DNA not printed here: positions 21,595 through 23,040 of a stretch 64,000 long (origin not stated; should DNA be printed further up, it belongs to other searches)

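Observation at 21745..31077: Five-gene secreted cytochrome c / beta-propeller cluster: candidate uncharacterised extracytoplasmic redox module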

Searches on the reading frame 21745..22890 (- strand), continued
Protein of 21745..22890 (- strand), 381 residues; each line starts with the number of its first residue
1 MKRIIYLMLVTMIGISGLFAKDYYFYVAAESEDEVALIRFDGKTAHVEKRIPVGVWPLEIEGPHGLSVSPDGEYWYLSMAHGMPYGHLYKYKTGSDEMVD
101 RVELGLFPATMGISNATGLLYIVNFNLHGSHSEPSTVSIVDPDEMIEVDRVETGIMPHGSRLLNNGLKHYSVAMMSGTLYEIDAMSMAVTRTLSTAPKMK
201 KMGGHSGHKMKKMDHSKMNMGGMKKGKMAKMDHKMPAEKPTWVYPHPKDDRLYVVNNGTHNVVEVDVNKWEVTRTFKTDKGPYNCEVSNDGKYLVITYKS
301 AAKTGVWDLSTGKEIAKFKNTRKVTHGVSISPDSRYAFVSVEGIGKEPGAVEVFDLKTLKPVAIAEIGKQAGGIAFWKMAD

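Call 84: list_cluster_members(proteins=[window:21745-22890:-, window:22899-24941:-, window:24957-27035:-, window:27139-29346:-, window:29353-30972:-])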
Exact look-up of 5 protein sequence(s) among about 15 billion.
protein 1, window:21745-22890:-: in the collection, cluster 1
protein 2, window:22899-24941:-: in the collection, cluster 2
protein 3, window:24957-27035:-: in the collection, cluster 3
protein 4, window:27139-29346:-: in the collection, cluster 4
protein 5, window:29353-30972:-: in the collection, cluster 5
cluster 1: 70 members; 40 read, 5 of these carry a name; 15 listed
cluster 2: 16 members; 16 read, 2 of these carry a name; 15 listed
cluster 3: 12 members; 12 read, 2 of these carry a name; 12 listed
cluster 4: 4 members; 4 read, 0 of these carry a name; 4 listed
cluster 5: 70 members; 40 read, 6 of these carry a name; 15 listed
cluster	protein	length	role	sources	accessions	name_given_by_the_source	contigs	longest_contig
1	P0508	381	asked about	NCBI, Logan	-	-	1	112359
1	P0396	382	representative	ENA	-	-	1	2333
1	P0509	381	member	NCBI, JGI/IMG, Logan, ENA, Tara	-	strand:- start:4246 stop:5391 length:1146 start_codon:yes stop_codon:yes ...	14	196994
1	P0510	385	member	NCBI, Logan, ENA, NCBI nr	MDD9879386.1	MAG: YncE family protein [Candidatus Marinimicrobia bacterium] | YncE family protein [Candidatus Neomarinimicrobiota bacterium]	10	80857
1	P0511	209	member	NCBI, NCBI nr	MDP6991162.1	MAG: WD40 repeat domain-containing protein, partial [Candidatus Marinimicrobia bacterium] | WD40 repeat domain-containing protein [Candidatus Neomarinimicrobiota bacterium]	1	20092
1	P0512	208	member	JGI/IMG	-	WD40 repeat protein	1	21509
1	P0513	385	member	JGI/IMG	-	DNA-binding beta-propeller fold protein YncE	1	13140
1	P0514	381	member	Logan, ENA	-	-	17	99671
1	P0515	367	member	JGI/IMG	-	-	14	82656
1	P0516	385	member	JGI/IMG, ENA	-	-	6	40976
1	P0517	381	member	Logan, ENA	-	-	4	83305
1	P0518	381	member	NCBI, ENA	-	-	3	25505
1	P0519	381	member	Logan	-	-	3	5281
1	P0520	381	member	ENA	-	-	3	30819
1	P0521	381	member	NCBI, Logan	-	-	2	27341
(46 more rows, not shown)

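Call 85: search_solved_structures(query=A4, max_evalue=1, show_alignments=0)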
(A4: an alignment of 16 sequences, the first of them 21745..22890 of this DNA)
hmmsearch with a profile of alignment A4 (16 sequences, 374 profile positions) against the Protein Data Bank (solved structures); distinct sequences matched with E-value up to 1: 74 (the best 60 are shown).
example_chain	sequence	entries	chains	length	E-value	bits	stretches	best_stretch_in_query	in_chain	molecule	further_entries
1l0q_A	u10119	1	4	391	1.5e-25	93.1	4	232-368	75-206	Surface layer protein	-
5c2v_B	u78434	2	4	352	1.4e-19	73.4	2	228-358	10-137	HYDRAZINE SYNTHASE BETA SUBUNIT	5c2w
3vgz_A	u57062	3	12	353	1.2e-15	60.5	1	131-295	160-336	Uncharacterized protein YncE | PQQ-dependent catabolism-associated beta-propeller protein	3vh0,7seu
6tv2_A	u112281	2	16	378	2e-11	46.6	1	224-310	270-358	Protein NirF | Protein NirF,Protein NirF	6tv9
3bws_A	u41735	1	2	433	7.2e-07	31.6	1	239-293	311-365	protein Lp49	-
5yzv_A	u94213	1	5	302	1.3e-06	30.7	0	278-348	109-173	Probable serine/threonine-protein kinase PkwA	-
6rtd_A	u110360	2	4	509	3.4e-05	26.1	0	246-355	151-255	Cytochrome c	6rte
3fgb_A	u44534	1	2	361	0.00013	24.2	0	223-331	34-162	uncharacterized protein Q89ZH8_BACTN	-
2qc5_A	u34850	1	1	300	0.00019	23.6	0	46-77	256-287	Streptogramin B lactonase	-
3scy_A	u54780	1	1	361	0.0015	20.7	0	239-314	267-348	Hypothetical bacterial 6-phosphogluconolactonase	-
6qdv_o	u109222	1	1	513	0.0045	19.1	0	237-304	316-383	Pre-mRNA-processing factor 17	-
3u4y_A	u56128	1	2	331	0.006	18.7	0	271-335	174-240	uncharacterized protein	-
3fvz_A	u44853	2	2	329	0.0067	18.5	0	87-163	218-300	Peptidyl-glycine alpha-amidating monooxygenase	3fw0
5mqf_E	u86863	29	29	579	0.0069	18.5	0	237-303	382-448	Pre-mRNA-processing factor 17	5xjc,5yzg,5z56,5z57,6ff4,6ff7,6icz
3hfq_A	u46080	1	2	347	0.0071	18.5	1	24-127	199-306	uncharacterized protein lp_2219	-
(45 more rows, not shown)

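Call 88: find_encoding_contigs(protein=P0412, flank=9000, max_places=1)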
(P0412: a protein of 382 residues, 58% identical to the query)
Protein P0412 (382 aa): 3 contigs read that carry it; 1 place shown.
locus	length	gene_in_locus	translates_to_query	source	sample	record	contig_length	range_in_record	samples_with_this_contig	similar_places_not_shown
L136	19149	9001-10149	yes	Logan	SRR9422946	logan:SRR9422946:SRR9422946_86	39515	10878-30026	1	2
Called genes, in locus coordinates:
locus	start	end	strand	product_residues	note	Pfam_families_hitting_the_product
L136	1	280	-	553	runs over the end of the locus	PF01425:Amidase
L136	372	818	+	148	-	-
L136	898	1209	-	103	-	-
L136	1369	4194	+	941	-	PF02739:5_3_exonuc_N, PF01367:5_3_exonuc, PF01612:DNA_pol_A_exo1, PF22619:DNA_polI_exo1, PF00476:DNA_pol_A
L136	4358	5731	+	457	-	PF18073:Zn_ribbon_LapB, PF13481:AAA_25, PF03796:DnaB_C (weak), PF06745:ATPase, PF23442:DUF7125, PF00004:AAA (weak), PF13401:AAA_22 (weak), PF13541:ChlI, +1 more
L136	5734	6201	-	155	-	PF10517:DM13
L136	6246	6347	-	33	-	-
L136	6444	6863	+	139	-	PF00061:Lipocalin, PF08212:Lipocalin_2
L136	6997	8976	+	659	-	PF02369:Big_1 (faint)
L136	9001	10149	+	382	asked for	PF02239:Cytochrom_D1 (faint), PF10282:Lactonase (faint), PF25174:Beta-prop_THOC3 (faint), PF21783:YNCE (weak)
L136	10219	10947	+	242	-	PF06736:TMEM175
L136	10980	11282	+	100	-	-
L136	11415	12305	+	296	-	PF00756:Esterase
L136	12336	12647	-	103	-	PF07876:Dabb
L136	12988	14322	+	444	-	PF00295:Glyco_hydro_28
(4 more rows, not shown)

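Call 89: find_encoding_contigs(protein=P0451, flank=9000, max_places=1)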
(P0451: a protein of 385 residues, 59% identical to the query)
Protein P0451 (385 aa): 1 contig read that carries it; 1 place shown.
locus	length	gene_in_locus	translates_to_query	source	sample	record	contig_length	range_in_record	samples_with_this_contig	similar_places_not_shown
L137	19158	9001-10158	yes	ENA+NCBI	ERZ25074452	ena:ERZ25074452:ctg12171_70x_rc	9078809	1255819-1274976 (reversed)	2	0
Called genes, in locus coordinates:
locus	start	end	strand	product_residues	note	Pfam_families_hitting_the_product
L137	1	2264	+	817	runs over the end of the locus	PF12704:MacB_PCD, PF02687:FtsX, PF12704:MacB_PCD (weak), PF02687:FtsX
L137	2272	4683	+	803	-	PF12704:MacB_PCD, PF02687:FtsX, PF12704:MacB_PCD, PF02687:FtsX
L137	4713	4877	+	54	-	-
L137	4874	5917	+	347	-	PF06580:His_kinase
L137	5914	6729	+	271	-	PF00072:Response_reg, PF04397:LytTR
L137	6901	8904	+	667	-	PF02369:Big_1 (faint)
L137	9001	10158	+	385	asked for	PF02239:Cytochrom_D1 (faint), PF10282:Lactonase (faint), PF25174:Beta-prop_THOC3 (faint), PF21783:YNCE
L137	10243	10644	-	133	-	-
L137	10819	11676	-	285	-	PF13568:OMP_b-brl_2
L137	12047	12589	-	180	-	PF07617:DUF1579 (weak)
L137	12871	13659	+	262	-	PF03309:Pan_kinase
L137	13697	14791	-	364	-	PF00144:Beta-lactamase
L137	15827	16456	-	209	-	PF00697:PRAI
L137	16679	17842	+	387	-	PF03054:tRNA_Me_trans, PF20259:tRNA_Me_trans_M, PF20258:tRNA_Me_trans_C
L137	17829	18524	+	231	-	-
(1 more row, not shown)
